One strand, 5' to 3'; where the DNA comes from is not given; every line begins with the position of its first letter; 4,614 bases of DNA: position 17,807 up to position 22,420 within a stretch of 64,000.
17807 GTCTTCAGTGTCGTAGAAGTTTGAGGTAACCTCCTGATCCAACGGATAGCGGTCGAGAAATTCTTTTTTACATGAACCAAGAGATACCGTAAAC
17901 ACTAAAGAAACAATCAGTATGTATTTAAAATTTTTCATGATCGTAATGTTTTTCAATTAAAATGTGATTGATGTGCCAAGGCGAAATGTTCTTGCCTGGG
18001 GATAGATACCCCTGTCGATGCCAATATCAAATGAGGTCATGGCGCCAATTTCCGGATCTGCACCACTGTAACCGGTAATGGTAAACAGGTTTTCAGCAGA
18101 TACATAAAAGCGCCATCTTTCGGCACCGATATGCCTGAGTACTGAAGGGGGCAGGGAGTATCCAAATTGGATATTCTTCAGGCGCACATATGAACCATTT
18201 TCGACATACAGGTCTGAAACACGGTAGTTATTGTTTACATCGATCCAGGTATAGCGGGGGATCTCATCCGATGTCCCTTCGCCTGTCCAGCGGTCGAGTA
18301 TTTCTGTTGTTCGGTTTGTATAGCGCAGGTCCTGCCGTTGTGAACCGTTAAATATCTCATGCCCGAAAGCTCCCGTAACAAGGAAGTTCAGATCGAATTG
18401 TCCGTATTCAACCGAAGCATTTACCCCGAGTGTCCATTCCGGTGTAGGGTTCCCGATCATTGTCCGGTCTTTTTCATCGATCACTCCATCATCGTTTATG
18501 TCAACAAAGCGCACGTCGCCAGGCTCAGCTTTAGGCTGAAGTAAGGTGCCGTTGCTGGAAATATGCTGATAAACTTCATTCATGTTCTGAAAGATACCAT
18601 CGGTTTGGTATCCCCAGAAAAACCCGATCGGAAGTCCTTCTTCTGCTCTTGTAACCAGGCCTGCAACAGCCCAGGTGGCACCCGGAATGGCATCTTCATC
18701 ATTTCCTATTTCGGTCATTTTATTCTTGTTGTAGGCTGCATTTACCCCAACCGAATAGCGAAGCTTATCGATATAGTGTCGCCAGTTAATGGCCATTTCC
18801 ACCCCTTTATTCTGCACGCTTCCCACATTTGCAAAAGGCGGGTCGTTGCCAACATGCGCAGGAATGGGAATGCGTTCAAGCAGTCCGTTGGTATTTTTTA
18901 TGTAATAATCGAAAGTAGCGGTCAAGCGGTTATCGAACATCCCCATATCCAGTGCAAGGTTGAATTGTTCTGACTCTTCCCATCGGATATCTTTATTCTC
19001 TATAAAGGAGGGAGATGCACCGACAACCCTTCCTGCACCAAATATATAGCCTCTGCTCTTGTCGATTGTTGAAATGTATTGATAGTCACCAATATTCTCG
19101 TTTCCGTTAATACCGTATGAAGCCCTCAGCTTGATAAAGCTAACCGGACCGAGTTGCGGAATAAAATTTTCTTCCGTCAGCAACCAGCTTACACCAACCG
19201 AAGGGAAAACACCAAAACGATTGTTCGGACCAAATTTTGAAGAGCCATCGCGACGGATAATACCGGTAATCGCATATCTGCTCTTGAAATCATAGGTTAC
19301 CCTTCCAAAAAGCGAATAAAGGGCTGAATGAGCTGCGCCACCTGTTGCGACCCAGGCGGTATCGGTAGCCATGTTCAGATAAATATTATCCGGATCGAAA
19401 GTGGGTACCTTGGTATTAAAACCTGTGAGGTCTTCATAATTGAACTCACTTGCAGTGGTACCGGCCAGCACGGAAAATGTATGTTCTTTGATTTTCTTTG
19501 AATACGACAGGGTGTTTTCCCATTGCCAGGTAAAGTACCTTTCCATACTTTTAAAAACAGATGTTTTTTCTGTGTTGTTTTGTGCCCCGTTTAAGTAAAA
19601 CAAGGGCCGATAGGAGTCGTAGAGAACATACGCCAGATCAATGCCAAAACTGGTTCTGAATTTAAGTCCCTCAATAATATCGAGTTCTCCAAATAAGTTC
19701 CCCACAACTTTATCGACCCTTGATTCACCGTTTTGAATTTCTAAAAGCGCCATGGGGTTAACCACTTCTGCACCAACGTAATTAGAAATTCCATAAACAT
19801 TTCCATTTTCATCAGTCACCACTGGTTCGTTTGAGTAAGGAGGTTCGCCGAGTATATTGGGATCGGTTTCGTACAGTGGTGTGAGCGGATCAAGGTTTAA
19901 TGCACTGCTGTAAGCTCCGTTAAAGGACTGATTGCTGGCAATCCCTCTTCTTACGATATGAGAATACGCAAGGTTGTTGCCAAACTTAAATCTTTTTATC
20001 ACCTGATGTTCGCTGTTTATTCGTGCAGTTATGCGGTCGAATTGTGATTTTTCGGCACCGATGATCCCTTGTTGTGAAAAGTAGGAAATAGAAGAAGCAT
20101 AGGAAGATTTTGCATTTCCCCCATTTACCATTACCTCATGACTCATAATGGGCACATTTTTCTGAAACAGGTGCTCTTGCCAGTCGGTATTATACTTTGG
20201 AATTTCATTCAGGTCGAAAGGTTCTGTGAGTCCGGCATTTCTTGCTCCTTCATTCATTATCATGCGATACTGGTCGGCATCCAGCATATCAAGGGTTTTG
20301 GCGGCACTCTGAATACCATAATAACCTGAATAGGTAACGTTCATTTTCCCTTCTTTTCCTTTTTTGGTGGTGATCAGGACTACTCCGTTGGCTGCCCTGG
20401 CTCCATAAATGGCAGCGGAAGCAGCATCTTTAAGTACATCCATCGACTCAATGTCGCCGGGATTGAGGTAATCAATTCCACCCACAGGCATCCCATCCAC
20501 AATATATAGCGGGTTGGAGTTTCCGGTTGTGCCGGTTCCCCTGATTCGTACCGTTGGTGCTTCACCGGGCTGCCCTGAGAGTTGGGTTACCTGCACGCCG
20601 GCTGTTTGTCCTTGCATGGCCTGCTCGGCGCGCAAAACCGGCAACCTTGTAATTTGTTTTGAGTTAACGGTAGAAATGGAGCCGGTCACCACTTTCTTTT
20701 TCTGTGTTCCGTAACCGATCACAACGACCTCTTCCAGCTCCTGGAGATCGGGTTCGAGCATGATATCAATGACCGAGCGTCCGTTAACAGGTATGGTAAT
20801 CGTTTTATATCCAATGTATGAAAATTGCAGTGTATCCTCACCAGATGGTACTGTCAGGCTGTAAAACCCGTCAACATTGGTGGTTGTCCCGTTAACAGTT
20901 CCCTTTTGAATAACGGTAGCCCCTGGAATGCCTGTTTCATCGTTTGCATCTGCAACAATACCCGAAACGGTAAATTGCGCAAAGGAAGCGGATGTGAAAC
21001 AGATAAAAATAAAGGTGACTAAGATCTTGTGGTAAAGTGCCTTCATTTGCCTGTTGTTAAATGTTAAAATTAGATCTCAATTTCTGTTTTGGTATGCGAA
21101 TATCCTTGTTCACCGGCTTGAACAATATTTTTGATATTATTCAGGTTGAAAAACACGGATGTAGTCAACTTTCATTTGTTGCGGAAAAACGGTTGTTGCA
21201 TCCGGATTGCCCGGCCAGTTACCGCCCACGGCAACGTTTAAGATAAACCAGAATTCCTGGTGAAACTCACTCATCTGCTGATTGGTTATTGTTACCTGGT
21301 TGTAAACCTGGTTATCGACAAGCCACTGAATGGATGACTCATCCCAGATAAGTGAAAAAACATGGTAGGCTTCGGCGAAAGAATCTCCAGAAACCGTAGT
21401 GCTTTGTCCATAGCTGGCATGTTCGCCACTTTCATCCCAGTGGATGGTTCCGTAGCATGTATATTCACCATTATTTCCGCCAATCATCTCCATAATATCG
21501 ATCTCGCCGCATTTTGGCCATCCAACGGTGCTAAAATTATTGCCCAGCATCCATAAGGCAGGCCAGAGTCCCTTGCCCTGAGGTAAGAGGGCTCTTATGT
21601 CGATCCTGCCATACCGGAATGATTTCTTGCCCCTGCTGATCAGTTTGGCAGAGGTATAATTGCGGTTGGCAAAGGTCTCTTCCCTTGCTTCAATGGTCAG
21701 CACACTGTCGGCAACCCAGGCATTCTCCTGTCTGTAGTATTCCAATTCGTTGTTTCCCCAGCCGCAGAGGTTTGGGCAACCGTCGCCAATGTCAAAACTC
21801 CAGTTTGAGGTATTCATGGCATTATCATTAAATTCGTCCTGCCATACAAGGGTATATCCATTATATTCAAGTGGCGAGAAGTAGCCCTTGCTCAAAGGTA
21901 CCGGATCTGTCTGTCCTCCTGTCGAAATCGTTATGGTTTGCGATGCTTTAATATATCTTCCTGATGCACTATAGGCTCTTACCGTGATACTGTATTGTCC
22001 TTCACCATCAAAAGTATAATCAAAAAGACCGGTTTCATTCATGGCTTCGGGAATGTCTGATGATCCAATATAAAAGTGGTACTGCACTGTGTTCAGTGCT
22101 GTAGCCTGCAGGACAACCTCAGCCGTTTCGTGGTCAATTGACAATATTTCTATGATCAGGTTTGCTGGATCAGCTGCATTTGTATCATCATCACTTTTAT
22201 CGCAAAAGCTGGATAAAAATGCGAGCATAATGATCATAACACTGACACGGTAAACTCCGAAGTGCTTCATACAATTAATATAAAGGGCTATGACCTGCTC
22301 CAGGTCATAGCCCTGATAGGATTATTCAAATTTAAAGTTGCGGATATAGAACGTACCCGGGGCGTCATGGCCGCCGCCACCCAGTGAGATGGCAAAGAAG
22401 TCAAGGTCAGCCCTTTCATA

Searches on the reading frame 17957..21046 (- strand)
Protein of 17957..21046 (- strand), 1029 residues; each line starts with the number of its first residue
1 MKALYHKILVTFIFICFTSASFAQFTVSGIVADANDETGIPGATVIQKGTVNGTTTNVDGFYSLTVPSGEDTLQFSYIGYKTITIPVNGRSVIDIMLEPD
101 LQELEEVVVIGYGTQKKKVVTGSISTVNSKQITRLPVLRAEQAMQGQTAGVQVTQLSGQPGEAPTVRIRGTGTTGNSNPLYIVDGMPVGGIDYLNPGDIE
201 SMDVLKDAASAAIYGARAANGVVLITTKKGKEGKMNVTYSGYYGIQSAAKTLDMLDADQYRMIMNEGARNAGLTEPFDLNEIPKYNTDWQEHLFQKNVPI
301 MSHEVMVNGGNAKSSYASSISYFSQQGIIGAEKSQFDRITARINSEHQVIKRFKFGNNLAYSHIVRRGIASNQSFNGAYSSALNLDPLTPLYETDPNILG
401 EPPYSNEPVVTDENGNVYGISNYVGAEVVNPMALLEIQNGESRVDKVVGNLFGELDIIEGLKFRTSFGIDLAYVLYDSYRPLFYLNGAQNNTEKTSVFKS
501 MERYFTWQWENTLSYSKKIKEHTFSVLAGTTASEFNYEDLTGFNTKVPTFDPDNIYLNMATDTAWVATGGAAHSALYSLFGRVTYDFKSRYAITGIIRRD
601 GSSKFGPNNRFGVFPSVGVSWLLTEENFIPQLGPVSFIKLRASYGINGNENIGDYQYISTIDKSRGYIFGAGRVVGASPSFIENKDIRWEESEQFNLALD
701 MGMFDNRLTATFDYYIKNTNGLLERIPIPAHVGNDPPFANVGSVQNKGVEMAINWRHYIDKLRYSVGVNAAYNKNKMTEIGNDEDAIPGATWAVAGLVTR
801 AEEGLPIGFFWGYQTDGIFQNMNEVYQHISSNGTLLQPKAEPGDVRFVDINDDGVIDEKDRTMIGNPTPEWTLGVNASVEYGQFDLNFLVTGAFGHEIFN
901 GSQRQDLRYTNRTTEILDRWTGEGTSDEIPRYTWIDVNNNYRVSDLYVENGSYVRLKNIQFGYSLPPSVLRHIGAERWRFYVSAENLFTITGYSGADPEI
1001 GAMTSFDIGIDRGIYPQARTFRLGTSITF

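Call 81: search_protein_families(library=pfam, proteins=[window:17957-21046:-], max_evalue=0.00001)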
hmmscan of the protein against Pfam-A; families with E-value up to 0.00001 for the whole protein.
window:17957-21046:- (1029 aa): 3 families
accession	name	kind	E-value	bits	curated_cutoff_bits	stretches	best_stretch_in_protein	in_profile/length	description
PF13715.12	CarbopepD_reg_2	-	1.1e-19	70.7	32.2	1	27-109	1-88/88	CarboxypepD_reg-like domain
PF07715.20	Plug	-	2.9e-19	70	23.9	1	117-222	2-107/107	TonB-dependent Receptor Plug Domain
PF13620.12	CarboxypepD_reg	-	3.7e-11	43.7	32.3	1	26-88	1-72/82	Carboxypeptidase regulatory-like domain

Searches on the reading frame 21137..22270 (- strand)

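Call 81: search_protein_families(library=pfam, proteins=[window:21137-22270:-], max_evalue=0.00001)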
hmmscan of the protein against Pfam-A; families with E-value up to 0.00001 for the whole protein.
window:21137-22270:- (377 aa): 2 families
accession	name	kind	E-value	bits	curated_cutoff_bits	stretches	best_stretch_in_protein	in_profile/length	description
PF00722.28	Glyco_hydro_16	-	8.2e-24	84.4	22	1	187-371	11-174/175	Glycosyl hydrolases family 16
PF03935.22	SKN1_KRE6_Sbg1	-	8.2e-17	61.2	30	1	135-244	113-224/501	Beta-glucan synthesis-associated protein SKN1/KRE6/Sbg1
